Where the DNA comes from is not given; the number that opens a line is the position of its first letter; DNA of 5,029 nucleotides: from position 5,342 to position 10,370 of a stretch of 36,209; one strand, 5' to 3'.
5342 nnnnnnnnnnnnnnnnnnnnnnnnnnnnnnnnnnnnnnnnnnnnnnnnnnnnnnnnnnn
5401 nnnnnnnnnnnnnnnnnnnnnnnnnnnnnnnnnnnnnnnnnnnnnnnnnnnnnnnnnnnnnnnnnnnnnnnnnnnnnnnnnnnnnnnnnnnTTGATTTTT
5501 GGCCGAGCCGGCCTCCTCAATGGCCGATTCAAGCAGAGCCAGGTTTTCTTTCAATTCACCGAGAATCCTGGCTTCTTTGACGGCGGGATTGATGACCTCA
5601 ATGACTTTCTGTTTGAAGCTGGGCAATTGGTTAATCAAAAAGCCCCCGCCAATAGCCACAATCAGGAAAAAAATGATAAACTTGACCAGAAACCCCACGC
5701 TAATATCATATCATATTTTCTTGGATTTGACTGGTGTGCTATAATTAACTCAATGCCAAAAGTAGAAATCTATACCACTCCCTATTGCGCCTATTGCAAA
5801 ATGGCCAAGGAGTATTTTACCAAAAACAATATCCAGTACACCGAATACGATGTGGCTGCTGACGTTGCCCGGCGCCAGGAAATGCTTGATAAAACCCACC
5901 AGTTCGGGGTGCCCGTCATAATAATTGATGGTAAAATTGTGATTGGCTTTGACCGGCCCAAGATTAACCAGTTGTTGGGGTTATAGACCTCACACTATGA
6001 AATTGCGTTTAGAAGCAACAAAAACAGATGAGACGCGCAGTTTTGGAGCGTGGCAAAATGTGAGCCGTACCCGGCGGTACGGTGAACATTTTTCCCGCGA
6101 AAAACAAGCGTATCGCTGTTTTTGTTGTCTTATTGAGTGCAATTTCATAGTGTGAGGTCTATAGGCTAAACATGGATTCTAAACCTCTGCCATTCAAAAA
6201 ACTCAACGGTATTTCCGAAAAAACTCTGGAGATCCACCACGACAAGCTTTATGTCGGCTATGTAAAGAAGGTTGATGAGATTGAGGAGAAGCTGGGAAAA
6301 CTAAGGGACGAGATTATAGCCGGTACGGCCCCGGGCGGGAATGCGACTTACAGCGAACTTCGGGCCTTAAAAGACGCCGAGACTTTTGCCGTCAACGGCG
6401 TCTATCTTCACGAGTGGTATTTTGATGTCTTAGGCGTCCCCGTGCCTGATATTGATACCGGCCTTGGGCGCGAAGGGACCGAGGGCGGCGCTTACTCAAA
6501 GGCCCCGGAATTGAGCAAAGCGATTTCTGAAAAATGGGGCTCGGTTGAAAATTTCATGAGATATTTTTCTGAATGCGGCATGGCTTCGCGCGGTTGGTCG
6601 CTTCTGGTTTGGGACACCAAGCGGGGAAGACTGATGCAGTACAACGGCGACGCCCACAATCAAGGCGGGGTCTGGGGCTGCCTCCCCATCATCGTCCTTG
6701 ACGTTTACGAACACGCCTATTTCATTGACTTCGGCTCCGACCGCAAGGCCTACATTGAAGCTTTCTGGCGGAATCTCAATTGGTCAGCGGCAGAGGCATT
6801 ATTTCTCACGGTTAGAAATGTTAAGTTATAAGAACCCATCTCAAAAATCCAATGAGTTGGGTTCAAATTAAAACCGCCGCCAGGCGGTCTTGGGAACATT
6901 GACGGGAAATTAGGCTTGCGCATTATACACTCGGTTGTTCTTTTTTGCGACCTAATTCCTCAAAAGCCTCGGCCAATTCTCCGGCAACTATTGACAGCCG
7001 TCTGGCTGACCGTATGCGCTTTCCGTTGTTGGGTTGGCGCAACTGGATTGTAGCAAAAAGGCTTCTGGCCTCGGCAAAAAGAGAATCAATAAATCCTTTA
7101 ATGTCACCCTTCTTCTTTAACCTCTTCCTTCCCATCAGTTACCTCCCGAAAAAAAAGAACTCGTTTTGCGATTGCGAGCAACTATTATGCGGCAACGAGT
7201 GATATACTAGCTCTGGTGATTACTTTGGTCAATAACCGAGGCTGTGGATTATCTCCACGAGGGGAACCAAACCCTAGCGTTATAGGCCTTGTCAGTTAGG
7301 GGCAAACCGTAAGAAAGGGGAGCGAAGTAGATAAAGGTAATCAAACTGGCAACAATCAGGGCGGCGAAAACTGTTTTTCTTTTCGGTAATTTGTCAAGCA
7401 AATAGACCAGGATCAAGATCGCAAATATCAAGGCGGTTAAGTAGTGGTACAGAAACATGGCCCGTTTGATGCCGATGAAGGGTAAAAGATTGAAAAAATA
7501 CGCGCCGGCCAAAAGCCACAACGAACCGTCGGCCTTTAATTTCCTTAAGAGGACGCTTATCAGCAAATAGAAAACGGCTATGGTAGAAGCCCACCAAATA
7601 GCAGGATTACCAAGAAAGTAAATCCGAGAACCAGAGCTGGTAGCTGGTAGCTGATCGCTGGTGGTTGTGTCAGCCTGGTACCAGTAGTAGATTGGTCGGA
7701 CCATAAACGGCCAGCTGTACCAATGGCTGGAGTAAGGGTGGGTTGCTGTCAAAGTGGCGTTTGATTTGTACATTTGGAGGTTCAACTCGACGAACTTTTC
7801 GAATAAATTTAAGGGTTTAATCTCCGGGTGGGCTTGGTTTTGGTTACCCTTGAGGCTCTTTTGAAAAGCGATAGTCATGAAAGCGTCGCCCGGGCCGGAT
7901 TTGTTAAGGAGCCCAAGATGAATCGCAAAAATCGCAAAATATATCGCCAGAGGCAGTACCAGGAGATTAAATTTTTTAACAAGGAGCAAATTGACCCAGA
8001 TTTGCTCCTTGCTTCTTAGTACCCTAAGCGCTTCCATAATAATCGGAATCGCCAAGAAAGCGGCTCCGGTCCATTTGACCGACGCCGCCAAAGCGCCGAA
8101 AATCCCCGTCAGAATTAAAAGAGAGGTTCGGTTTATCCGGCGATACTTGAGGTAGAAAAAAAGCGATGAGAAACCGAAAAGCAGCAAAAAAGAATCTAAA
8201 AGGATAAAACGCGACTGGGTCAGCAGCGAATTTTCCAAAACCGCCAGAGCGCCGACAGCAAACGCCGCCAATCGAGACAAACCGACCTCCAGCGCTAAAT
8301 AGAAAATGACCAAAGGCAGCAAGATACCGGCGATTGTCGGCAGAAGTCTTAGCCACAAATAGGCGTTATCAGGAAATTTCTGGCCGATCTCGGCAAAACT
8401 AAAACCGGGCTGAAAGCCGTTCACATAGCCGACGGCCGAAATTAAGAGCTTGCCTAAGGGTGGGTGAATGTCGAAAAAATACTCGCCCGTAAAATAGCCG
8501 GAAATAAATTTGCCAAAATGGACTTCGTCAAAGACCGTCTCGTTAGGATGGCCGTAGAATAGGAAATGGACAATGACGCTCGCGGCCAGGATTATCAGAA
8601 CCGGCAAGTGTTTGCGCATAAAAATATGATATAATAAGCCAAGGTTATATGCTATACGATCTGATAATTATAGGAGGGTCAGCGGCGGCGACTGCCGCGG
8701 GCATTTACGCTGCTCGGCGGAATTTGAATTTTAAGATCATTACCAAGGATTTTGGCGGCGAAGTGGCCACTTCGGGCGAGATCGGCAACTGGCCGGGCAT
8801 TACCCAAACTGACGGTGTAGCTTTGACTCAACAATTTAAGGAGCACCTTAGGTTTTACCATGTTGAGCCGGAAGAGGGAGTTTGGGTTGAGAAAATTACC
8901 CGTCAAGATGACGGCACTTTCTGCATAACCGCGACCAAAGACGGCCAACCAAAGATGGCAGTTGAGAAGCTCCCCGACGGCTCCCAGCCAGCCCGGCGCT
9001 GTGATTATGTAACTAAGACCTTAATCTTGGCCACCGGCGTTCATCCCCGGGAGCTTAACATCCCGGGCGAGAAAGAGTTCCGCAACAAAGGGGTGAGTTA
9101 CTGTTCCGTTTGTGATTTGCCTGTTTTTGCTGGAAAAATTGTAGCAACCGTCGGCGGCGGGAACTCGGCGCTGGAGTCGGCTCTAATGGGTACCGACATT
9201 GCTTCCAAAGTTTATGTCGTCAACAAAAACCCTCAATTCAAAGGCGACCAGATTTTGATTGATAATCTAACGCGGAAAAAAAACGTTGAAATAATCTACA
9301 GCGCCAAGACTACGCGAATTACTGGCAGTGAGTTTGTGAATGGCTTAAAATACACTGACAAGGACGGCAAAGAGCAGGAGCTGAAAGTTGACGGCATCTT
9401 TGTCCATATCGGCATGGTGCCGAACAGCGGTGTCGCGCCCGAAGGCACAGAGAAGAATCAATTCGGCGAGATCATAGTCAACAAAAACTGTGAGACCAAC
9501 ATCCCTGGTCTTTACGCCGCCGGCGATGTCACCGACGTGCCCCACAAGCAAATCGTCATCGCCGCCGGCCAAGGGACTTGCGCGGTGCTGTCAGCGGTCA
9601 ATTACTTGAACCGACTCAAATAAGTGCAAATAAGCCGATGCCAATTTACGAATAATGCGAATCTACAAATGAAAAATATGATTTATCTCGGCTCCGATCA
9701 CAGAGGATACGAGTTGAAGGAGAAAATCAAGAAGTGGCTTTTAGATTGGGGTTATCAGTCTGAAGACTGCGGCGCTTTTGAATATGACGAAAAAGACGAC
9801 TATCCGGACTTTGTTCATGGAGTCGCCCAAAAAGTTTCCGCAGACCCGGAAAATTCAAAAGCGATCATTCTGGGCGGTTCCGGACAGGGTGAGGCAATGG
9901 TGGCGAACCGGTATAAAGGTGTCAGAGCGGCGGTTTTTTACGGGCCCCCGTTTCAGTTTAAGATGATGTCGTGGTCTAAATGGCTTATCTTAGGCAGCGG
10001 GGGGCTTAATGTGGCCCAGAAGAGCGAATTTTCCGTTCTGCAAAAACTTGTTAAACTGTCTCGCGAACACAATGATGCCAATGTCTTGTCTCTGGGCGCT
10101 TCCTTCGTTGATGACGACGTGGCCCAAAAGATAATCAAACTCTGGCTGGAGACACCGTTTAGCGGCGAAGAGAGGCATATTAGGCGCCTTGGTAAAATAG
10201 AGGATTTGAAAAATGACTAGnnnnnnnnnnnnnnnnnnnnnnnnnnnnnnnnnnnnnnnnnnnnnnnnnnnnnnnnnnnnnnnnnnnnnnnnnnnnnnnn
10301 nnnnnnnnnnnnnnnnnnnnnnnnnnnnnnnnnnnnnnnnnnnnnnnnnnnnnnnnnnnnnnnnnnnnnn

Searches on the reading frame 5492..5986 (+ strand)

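Call 46: search_protein_families(library=pfam, proteins=[window:5492-5986:+], max_evalue=0.001)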
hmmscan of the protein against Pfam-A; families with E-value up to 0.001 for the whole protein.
window:5492-5986:+ (164 aa): 4 families
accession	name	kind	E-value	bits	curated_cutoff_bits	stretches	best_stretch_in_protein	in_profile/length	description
PF00462.30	Glutaredoxin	-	3.9e-18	65.9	22.9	1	91-150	1-60/60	Glutaredoxin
PF13417.12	GST_N_3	-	3e-05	24.7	22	1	94-151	2-58/75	Glutathione S-transferase, N-terminal domain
PF13192.12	Thioredoxin_3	-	0.0007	20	24.8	0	90-151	2-61/76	Thioredoxin domain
PF05768.20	Glrx-like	-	0.00088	20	26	0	90-148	1-58/77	Glutaredoxin-like domain (DUF836)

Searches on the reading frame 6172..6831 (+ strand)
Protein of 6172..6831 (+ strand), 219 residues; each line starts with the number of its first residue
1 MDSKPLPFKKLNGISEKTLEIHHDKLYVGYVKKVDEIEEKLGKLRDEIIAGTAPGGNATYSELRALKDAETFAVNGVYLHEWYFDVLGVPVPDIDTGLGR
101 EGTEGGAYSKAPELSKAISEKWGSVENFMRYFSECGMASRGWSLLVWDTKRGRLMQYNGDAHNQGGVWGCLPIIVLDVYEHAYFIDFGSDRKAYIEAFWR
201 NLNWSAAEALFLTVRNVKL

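Call 40: search_protein_families(library=pfam, proteins=[window:6172-6831:+], max_evalue=0.001)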
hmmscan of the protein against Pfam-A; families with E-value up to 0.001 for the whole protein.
window:6172-6831:+ (219 aa): 2 families
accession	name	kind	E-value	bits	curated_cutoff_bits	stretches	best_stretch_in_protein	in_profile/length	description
PF02777.23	Sod_Fe_C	-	8.2e-25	87.3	20.9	1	112-208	3-100/102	Iron/manganese superoxide dismutases, C-terminal domain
PF00081.27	Sod_Fe_N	-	9.2e-06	26.5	27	1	14-87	18-81/82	Iron/manganese superoxide dismutases, alpha-hairpin domain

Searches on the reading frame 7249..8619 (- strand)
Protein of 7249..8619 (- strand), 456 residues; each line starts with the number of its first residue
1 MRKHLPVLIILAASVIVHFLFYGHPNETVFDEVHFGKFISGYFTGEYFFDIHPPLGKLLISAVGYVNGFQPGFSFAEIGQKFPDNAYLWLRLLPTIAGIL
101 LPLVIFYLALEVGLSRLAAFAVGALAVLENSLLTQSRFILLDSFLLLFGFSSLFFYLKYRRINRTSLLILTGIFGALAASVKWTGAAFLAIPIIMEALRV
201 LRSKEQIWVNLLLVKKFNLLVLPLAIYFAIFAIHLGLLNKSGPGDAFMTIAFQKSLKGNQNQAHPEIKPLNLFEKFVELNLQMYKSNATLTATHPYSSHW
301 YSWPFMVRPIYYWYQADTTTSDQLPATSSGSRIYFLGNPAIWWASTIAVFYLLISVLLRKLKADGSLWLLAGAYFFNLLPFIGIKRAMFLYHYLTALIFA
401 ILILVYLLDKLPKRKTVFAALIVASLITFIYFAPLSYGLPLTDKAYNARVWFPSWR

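Call 40: search_protein_families(library=pfam, proteins=[window:7249-8619:-], max_evalue=0.001)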
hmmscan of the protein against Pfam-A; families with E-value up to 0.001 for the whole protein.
window:7249-8619:- (456 aa): 2 families
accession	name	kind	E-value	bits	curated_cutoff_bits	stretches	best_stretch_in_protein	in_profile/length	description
PF02366.24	PMT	-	1.1e-49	169.7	22.7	1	10-238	3-244/245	Dolichyl-phosphate-mannose-protein mannosyltransferase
PF16192.10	PMT_4TMC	-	2.3e-43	148.5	32.4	1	273-455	2-202/202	C-terminal four TMM region of protein-O-mannosyltransferase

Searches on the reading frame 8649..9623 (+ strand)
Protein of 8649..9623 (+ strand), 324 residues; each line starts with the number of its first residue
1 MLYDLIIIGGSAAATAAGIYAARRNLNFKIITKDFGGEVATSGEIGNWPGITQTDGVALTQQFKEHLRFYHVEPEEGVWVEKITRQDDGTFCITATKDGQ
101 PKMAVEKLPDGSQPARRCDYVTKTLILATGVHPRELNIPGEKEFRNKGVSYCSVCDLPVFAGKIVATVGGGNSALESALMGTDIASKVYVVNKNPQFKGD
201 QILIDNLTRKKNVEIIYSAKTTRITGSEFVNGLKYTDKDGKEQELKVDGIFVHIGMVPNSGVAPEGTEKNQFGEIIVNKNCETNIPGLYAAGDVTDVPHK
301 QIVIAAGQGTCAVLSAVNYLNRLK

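Call 40: search_protein_families(library=pfam, proteins=[window:8649-9623:+], max_evalue=0.001)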
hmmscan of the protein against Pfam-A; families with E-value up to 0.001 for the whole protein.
window:8649-9623:+ (324 aa): 4 families
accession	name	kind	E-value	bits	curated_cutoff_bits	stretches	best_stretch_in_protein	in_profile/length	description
PF07992.20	Pyr_redox_2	-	3.3e-38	132.2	26.1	1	3-309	1-291/291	Pyridine nucleotide-disulphide oxidoreductase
PF13738.12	Pyr_redox_3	-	1.3e-14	54.6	30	1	119-292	122-305/305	Pyridine nucleotide-disulphide oxidoreductase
PF00070.33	Pyr_redox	-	2.6e-09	37.9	22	1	165-234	2-78/82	Pyridine nucleotide-disulphide oxidoreductase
PF00890.30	FAD_binding_2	-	8.9e-06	25.6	20.4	0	275-295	373-399/414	FAD binding domain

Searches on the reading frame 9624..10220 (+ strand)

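Call 40: search_protein_families(library=pfam, proteins=[window:9624-10220:+], max_evalue=0.001)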
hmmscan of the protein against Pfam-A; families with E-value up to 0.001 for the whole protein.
window:9624-10220:+ (198 aa): 1 family
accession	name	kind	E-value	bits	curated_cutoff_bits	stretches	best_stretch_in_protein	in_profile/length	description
PF02502.23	LacAB_rpiB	-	6e-40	136.8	24.7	2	20-105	1-84/138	Ribose/Galactose Isomerase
